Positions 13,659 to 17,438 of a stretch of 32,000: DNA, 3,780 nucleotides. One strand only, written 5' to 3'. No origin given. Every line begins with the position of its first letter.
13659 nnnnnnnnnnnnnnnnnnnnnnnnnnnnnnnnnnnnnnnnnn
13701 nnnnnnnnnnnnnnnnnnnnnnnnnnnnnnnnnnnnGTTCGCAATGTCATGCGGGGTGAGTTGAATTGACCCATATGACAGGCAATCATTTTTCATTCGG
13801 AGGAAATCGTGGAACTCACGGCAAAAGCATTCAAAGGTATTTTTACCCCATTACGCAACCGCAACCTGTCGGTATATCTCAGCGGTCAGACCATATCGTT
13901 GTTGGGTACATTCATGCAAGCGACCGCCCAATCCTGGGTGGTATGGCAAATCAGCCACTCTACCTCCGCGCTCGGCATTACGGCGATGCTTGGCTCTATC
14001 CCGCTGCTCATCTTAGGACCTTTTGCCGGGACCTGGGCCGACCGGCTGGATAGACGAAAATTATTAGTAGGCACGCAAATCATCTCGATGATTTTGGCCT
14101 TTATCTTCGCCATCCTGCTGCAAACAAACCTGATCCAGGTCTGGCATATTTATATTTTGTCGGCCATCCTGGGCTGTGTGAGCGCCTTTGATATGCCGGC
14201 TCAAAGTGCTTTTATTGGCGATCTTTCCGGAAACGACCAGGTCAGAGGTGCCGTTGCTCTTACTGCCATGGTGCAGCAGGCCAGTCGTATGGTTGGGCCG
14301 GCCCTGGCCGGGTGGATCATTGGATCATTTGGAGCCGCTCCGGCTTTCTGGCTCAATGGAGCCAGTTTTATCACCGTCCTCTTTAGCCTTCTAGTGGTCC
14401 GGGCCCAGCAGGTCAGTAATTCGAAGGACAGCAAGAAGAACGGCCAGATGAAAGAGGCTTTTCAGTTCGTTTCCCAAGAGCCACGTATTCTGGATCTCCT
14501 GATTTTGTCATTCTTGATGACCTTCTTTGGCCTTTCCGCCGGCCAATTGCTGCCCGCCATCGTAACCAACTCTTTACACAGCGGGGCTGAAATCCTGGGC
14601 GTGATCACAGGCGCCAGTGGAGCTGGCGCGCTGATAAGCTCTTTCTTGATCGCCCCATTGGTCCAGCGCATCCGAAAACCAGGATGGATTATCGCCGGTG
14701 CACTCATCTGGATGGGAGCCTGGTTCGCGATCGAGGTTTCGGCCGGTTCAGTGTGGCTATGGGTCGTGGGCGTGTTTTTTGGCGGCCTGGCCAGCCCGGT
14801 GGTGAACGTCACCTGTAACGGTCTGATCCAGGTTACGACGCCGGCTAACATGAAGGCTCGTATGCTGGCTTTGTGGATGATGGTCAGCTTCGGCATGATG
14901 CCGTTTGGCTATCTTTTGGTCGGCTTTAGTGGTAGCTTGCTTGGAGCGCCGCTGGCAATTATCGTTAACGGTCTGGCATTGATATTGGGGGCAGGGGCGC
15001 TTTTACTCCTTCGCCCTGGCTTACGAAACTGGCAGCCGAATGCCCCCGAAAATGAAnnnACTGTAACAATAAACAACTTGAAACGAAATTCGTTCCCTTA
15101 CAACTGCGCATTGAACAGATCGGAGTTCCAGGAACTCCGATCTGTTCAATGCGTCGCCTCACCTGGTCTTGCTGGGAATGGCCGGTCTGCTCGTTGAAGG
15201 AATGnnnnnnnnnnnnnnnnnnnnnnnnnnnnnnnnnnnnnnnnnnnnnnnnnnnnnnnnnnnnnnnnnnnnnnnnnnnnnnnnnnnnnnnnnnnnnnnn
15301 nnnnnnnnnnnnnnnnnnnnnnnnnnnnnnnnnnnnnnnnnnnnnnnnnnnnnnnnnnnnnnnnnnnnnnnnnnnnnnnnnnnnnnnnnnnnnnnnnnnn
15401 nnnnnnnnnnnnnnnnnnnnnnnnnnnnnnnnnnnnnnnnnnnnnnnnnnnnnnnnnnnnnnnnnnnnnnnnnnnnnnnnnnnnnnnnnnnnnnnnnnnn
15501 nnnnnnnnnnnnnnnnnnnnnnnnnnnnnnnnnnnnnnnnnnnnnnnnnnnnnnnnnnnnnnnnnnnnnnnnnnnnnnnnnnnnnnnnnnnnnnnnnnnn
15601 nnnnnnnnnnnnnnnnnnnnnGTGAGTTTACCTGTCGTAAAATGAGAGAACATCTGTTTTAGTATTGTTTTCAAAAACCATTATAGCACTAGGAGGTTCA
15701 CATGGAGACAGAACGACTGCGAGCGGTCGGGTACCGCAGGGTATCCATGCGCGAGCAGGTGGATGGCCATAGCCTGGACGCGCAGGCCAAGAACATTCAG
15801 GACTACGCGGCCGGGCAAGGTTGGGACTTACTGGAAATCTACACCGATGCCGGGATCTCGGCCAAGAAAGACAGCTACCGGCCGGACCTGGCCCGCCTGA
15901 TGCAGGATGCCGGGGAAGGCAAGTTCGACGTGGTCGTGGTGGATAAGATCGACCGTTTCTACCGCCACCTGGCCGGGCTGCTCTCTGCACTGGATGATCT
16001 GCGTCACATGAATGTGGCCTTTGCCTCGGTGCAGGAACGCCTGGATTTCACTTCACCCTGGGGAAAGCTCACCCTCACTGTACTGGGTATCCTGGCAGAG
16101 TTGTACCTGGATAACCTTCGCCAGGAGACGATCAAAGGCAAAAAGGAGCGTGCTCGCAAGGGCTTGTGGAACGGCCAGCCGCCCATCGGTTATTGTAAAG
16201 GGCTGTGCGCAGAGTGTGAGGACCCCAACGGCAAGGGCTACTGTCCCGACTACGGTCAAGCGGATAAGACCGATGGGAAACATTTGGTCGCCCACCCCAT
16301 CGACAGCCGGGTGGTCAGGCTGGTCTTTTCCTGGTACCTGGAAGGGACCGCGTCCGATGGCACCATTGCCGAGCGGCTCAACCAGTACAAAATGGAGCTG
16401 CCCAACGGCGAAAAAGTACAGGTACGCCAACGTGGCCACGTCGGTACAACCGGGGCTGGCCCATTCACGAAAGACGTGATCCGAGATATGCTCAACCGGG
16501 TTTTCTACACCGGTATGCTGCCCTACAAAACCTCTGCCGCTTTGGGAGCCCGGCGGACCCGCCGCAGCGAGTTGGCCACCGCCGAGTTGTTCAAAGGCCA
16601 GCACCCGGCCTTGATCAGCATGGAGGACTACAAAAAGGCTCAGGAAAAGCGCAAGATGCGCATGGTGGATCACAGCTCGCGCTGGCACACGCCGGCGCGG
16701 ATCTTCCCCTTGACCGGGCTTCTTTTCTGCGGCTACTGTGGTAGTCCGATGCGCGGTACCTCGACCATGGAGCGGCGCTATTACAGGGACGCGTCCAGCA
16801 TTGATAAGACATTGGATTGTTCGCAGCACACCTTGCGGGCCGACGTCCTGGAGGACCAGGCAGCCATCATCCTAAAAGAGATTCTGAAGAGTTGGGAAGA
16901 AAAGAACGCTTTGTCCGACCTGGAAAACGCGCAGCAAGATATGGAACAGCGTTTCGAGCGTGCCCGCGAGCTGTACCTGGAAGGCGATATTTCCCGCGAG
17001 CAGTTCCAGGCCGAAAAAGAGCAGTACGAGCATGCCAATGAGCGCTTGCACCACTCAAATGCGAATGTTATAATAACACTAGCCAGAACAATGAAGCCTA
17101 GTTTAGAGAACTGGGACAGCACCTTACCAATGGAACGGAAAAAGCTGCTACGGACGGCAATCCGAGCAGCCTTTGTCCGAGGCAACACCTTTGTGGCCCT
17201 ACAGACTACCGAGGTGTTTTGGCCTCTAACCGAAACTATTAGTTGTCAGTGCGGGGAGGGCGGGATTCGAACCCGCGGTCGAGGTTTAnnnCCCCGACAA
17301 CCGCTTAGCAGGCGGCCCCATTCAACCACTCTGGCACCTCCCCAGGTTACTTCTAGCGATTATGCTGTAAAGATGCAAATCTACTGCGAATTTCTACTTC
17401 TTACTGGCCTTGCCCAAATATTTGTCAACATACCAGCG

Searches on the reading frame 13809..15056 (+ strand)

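Call 90: search_protein_families(library=pfam, proteins=[window:13809-15056:+], max_evalue=0.0001)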
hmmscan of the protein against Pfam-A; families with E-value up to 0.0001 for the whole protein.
window:13809-15056:+ (416 aa): 2 families
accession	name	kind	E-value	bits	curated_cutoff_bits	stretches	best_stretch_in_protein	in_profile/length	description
PF05977.19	MFS_3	-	4.5e-54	184.2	27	1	11-408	3-398/524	Transmembrane secretion effector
PF07690.21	MFS_1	-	3.5e-36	125.3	33.4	2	25-249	3-226/347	Major Facilitator Superfamily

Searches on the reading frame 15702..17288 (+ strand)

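Call 32: search_protein_families(library=pfam, proteins=[window:15702-17288:+], max_evalue=0.001)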
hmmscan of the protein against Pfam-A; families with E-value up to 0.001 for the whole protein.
window:15702-17288:+ (529 aa): 3 families
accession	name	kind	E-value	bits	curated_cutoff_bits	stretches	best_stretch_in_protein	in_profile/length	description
PF00239.26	Resolvase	-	4.2e-33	114.9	23.3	1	8-155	1-144/145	Resolvase, N terminal domain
PF07508.19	Recombinase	-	2e-14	54.1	21.1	1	202-318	4-100/102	Recombinase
PF13408.12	Zn_ribbon_recom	-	1.3e-11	45.1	25.3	1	336-385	1-51/58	Recombinase zinc beta ribbon domain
